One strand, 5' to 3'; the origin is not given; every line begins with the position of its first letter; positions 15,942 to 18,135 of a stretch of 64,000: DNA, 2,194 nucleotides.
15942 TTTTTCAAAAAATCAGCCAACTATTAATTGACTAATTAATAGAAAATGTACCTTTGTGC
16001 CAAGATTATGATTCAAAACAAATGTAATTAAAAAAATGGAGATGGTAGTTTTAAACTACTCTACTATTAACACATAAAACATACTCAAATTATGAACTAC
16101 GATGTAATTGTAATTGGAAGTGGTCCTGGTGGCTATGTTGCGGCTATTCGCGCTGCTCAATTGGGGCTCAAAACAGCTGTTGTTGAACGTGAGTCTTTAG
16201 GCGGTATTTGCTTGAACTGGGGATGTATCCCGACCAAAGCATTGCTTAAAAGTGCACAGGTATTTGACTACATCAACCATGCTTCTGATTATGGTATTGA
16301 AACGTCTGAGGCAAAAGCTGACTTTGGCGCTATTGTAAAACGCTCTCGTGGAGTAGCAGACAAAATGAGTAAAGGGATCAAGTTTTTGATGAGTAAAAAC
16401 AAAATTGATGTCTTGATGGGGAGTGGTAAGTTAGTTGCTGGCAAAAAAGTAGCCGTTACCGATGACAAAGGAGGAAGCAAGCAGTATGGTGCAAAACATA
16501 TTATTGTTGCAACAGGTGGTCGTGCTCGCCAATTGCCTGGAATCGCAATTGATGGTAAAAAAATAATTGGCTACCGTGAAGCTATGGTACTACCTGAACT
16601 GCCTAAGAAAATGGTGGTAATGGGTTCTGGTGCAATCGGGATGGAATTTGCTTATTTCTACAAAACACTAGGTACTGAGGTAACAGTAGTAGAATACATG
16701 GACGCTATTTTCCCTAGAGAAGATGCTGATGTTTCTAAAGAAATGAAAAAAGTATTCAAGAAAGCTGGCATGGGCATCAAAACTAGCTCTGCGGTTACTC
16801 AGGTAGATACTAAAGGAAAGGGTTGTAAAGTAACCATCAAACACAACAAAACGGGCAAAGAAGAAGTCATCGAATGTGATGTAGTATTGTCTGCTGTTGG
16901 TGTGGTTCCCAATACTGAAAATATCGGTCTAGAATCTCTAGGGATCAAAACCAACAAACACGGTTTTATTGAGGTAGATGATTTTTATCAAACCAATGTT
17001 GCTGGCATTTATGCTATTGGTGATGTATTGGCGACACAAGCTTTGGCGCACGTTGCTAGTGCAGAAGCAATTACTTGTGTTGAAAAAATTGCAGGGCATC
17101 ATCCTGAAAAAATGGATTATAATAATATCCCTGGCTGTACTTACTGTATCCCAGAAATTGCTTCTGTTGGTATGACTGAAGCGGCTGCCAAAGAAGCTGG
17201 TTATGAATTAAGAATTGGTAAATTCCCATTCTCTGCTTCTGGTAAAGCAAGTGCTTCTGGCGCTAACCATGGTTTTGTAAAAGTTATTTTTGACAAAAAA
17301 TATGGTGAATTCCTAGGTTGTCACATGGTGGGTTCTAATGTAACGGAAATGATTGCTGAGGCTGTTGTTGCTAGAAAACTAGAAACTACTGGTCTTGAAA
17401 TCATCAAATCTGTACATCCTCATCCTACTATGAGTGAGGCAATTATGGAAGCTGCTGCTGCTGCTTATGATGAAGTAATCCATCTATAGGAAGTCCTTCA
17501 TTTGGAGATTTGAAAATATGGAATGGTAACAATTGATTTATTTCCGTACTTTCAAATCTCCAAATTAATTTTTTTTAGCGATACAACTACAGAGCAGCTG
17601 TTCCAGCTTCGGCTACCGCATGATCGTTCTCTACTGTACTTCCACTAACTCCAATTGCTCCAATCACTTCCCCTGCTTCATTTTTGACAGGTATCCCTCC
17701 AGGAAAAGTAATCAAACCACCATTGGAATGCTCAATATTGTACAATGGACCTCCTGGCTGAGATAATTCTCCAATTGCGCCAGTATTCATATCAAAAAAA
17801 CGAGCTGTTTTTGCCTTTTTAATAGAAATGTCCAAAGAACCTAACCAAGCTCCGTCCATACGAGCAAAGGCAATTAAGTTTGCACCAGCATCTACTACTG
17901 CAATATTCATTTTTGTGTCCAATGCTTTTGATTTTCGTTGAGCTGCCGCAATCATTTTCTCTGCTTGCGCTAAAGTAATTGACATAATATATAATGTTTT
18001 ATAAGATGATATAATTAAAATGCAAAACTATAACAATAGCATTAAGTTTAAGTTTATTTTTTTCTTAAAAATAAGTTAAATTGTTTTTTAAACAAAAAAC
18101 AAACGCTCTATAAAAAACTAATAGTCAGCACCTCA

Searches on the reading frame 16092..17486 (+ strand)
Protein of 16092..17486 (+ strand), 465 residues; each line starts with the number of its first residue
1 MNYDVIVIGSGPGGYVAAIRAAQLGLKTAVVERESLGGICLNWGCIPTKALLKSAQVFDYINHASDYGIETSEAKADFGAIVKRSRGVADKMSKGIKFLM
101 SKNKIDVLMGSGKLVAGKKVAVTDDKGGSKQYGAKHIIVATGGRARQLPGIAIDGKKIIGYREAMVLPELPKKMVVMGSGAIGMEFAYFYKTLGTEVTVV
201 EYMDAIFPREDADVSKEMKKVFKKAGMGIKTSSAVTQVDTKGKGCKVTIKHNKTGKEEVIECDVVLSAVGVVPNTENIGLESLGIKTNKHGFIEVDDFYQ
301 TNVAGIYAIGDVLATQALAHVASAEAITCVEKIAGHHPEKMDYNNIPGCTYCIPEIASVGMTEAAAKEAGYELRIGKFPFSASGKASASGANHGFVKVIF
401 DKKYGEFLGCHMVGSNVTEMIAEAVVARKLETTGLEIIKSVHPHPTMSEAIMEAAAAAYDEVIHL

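Call 38: search_protein_families(library=pfam, proteins=[window:16092-17486:+], max_evalue=0.001)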
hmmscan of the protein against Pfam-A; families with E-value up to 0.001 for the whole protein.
window:16092-17486:+ (465 aa): 13 families
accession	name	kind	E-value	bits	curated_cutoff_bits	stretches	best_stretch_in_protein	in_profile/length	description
PF07992.20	Pyr_redox_2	-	9.5e-71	239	26.1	1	3-326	1-291/291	Pyridine nucleotide-disulphide oxidoreductase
PF02852.28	Pyr_redox_dim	-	1.6e-36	125.3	25.3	1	346-455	1-110/110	Pyridine nucleotide-disulphide oxidoreductase, dimerisation domain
PF00070.33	Pyr_redox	-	1.6e-21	77.1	22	1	173-250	1-80/82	Pyridine nucleotide-disulphide oxidoreductase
PF13738.12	Pyr_redox_3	-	2.5e-14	53.7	30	1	129-310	120-305/305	Pyridine nucleotide-disulphide oxidoreductase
PF00890.30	FAD_binding_2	-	6.9e-12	45.7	20.4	1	4-43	1-40/414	FAD binding domain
PF12831.13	FAD_oxidored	-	2e-08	34.4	27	1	4-142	1-145/416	FAD dependent oxidoreductase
PF03486.20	HI0933_like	-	3.5e-07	30.4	50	0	4-34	2-32/244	HI0933-like protein Rossmann domain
PF01134.28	GIDA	-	4.8e-07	29.6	22.1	1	4-143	1-150/391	Glucose inhibited division protein A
PF13434.12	Lys_Orn_oxgnase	-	7.9e-07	29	21.3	0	88-218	104-237/339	L-lysine 6-monooxygenase/L-ornithine 5-monooxygenase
PF13450.12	NAD_binding_8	-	8e-07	29.7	21.9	0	7-40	1-35/68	NAD(P)-binding Rossmann-like domain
PF01266.30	DAO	-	7.1e-06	26.2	27.9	0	4-37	1-35/353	FAD dependent oxidoreductase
PF01494.25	FAD_binding_3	-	0.0002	21.1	22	0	3-34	2-33/349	FAD binding domain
PF01262.27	AlaDh_PNT_C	-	0.00046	20.1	23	0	171-272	28-103/214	Alanine dehydrogenase/PNT, C-terminal domain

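Call 39: search_protein_families(library=ncbifam, proteins=[window:16092-17486:+], max_evalue=0.001)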
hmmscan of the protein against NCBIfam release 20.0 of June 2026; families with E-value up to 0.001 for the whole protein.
window:16092-17486:+ (465 aa): 91 families (the best 25 are shown)
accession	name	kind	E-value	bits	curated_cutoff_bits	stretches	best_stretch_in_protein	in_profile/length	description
TIGR01350.1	lipoamide_DH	equivalog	2.5e-173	577.1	408.8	1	2-464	1-460/461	dihydrolipoyl dehydrogenase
TIGR02053.1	MerA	equivalog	5.4e-97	325.7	454.45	1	3-462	1-457/465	mercury(II) reductase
NF004945.0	PRK06292.2-3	equivalog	1e-95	321.4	494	1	2-452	3-446/457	dihydrolipoyl dehydrogenase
NF004946.0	PRK06292.2-4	subfamily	2.4e-95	320.1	634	1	2-457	3-469/487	dihydrolipoyl dehydrogenase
NF003585.0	PRK05249.1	equivalog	2.9e-94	316.3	465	1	2-461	6-460/464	Si-specific NAD(P)(+) transhydrogenase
NF005883.0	PRK07845.1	equivalog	3.6e-94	316.4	479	1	4-457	4-458/466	NAD(P)H-quinone dehydrogenase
NF004991.0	PRK06370.1-3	subfamily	5.5e-93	312.2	620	1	2-459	35-487/509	FAD-containing oxidoreductase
NF004776.0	PRK06116.1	equivalog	7e-92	308.8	480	1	2-450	4-445/450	glutathione-disulfide reductase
NF004947.0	PRK06292.2-5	equivalog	2.5e-91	306.9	592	1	2-457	3-457/474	dihydrolipoyl dehydrogenase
NF004992.0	PRK06370.1-4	equivalog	6.9e-86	288.5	629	1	2-451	4-448/459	FAD-containing oxidoreductase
NF005884.0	PRK07846.1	equivalog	2.6e-84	283.5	501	1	2-454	3-447/454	mycothione reductase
NF004943.0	PRK06292.2-1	equivalog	1.6e-81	274.4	432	1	2-456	3-453/456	dihydrolipoyl dehydrogenase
TIGR01424.1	gluta_reduc_2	equivalog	2e-80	270.5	606.05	1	2-451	2-442/446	glutathione-disulfide reductase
TIGR01421.1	gluta_reduc_1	equivalog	1.8e-78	264.8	556.15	1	2-451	2-446/450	glutathione-disulfide reductase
TIGR03452.1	mycothione_red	equivalog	2.9e-77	260.5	635.65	1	2-454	2-448/452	mycothione reductase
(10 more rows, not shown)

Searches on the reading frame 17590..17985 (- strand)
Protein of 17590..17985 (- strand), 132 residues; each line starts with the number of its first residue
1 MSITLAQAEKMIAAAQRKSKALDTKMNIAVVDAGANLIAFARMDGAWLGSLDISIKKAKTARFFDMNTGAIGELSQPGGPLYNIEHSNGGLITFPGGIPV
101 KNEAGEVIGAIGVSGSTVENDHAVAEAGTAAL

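Call 38: search_protein_families(library=pfam, proteins=[window:17590-17985:-], max_evalue=0.001)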
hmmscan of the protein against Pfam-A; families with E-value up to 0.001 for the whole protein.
window:17590-17985:- (132 aa): 1 family
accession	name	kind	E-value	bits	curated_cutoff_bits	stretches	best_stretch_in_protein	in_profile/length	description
PF03928.20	HbpS-like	-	6e-40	136.7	25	1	3-129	1-127/128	Haem degrading protein HbpS-like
